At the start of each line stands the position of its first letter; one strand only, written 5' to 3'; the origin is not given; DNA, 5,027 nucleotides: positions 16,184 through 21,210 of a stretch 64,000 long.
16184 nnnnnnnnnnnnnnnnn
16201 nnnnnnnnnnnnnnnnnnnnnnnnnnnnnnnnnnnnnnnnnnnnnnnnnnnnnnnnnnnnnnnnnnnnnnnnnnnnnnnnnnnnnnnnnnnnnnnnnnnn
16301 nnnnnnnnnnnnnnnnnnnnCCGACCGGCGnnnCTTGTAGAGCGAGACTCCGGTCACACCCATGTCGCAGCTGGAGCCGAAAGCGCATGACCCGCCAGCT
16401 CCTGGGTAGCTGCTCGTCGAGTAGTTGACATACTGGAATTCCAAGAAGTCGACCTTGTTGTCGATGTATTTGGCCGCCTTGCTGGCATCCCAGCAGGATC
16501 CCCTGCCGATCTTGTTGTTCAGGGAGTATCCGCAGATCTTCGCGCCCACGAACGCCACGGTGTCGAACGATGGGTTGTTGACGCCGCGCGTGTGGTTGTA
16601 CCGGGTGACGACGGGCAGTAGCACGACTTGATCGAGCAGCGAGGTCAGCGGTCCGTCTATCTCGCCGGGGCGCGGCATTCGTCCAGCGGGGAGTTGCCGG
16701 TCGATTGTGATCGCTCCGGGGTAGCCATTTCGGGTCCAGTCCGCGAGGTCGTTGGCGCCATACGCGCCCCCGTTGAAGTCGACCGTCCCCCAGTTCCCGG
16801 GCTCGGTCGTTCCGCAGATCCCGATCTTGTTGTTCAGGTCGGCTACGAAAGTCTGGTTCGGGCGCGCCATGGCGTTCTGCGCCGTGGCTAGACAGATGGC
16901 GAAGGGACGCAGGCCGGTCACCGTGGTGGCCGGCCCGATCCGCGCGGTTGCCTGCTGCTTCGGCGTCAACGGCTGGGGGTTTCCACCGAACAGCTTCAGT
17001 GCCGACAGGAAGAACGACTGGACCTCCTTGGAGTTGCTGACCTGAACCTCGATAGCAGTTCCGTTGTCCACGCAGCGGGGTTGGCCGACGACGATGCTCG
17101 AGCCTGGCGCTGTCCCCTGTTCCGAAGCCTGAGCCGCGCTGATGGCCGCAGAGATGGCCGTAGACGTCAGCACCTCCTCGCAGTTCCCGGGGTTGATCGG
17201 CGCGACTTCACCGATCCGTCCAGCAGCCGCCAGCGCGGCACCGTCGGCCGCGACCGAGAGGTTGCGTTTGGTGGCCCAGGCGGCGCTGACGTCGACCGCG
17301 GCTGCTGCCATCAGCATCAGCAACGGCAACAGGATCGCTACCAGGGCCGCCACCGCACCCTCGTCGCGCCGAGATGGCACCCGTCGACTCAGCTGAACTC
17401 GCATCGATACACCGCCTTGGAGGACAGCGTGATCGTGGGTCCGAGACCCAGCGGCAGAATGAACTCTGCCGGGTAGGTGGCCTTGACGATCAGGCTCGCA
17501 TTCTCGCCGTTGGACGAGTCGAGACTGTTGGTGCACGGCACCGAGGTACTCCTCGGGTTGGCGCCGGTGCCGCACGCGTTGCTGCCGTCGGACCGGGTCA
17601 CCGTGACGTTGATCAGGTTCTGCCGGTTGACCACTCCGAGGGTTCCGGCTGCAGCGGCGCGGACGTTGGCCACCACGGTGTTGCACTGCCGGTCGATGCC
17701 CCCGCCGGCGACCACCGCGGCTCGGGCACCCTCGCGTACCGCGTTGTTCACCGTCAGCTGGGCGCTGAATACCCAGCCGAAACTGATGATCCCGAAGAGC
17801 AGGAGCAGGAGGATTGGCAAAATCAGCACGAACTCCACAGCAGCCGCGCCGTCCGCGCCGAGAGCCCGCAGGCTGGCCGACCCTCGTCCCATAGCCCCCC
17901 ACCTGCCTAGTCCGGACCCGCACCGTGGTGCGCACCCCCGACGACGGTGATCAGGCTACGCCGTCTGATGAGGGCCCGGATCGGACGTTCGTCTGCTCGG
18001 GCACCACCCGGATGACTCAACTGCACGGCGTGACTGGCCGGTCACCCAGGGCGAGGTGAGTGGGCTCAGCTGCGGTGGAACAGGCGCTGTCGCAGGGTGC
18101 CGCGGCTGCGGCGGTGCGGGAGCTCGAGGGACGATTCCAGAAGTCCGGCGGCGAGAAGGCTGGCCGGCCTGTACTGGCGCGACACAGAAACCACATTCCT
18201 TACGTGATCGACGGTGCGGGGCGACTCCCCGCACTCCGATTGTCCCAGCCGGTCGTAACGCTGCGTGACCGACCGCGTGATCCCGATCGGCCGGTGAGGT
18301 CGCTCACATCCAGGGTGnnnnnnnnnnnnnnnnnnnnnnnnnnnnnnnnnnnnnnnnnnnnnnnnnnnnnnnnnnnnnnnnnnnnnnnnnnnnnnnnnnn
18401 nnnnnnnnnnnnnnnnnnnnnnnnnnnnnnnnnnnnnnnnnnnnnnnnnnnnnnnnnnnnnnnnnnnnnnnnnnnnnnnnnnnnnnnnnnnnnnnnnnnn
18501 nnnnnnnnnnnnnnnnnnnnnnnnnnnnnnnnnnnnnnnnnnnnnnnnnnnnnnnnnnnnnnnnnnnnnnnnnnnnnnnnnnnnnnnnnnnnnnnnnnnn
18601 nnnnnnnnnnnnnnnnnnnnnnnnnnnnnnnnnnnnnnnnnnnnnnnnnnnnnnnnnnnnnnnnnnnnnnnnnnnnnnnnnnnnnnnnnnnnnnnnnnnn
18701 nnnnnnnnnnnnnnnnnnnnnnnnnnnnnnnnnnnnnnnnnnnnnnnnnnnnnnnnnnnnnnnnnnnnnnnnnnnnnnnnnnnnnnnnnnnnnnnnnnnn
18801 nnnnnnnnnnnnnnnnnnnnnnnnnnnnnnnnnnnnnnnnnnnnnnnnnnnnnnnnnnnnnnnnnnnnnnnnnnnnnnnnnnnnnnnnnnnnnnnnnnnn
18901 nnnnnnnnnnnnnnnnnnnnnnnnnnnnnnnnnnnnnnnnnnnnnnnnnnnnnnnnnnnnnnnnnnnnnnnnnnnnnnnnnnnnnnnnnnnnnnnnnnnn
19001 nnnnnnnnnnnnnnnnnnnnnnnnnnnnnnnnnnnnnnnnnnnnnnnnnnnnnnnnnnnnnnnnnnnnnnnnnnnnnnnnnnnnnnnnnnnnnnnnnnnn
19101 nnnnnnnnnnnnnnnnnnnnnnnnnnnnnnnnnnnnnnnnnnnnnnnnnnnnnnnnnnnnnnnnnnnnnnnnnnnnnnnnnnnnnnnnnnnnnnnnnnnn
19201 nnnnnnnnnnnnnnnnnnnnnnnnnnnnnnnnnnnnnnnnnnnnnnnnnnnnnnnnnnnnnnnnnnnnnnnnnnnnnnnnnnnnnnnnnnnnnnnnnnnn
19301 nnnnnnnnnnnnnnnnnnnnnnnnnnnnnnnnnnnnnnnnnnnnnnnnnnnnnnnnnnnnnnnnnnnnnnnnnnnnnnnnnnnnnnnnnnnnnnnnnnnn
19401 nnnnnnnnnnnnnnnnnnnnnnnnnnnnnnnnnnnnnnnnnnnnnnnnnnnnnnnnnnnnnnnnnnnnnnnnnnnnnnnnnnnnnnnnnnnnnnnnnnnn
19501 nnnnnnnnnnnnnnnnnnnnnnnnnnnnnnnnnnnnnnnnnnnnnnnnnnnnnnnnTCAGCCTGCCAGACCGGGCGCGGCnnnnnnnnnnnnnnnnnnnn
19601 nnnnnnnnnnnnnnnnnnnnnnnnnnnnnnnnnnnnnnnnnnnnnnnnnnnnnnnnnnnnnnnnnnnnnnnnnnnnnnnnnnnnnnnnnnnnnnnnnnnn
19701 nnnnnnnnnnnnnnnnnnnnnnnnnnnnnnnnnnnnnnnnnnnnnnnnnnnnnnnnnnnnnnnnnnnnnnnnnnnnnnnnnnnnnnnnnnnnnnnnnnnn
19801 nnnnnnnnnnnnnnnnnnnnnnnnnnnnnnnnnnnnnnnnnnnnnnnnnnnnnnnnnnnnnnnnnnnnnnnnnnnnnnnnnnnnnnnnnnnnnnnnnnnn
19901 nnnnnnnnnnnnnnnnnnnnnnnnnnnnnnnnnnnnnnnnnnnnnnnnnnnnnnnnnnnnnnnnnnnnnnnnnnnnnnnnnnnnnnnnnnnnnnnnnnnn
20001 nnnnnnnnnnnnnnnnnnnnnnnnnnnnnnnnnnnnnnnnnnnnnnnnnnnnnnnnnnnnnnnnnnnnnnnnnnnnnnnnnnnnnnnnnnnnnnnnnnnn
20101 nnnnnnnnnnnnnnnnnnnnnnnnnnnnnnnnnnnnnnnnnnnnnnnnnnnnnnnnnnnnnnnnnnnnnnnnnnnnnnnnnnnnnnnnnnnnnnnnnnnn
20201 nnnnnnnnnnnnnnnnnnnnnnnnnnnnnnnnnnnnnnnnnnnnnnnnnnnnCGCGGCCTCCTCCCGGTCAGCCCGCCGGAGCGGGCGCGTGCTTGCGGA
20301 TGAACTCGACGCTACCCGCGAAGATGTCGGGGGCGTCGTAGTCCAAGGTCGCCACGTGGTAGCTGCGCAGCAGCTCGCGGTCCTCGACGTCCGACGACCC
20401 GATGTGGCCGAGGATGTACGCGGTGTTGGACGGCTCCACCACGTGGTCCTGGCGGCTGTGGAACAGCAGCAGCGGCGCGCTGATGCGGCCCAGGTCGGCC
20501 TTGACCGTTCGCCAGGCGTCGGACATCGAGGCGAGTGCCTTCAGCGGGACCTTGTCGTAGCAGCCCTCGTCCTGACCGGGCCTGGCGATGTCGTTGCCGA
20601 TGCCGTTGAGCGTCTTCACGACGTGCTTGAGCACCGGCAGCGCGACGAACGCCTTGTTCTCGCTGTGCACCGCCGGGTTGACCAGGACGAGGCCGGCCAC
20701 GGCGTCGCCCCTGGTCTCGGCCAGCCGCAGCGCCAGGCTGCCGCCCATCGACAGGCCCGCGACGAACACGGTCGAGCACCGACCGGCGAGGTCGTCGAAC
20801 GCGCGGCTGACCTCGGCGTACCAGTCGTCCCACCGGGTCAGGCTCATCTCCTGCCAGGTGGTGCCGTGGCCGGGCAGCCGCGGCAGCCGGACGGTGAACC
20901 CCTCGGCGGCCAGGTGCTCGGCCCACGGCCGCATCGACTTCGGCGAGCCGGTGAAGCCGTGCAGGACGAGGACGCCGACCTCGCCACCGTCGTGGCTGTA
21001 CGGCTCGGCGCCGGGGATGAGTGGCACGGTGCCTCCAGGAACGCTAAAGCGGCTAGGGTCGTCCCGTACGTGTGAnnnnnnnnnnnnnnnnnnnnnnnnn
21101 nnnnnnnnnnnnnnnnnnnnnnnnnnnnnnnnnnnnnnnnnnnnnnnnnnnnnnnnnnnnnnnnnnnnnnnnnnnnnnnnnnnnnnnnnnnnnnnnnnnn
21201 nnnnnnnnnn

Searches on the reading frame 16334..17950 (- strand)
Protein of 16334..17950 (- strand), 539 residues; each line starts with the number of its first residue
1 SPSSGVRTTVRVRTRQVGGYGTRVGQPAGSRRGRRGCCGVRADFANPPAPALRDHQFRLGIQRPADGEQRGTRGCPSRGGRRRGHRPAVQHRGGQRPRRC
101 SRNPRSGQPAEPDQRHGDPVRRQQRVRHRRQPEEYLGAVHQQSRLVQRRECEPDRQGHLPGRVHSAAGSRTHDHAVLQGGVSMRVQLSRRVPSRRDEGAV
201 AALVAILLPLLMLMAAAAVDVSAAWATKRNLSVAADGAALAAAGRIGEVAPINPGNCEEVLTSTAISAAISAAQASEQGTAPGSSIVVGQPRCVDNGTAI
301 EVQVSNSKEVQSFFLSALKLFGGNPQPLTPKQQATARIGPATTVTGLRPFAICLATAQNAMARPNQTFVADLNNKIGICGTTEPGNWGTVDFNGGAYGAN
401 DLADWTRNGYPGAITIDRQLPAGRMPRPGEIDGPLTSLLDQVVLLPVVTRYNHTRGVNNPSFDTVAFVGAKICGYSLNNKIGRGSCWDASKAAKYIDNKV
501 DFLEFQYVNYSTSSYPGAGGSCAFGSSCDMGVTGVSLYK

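Call 39: search_protein_families(library=pfam, proteins=[window:16334-17950:-], max_evalue=0.0001)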
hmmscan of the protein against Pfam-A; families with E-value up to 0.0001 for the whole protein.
window:16334-17950:- (539 aa): 1 family
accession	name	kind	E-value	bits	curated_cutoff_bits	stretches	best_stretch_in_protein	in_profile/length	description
PF13400.11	Tad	-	1.1e-07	32.4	22.3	1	198-244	1-46/47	Putative Flp pilus-assembly TadE/G-like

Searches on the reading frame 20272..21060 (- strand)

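Call 39: search_protein_families(library=pfam, proteins=[window:20272-21060:-], max_evalue=0.0001)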
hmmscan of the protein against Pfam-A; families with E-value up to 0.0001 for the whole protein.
window:20272-21060:- (263 aa): 4 families
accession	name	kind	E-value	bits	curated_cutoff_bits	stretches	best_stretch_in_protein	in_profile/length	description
PF12146.15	Hydrolase_4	-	7.9e-26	91.2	27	1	30-236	7-233/239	Serine aminopeptidase, S33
PF00561.26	Abhydrolase_1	-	7.2e-17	62.3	25.8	1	30-133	3-105/245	alpha/beta hydrolase fold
PF12697.13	Abhydrolase_6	-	4.4e-15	57.4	26.3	1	30-238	1-190/217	Alpha/beta hydrolase family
PF00975.26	Thioesterase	-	3.9e-05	24.4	26.4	1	31-155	4-129/226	Thioesterase domain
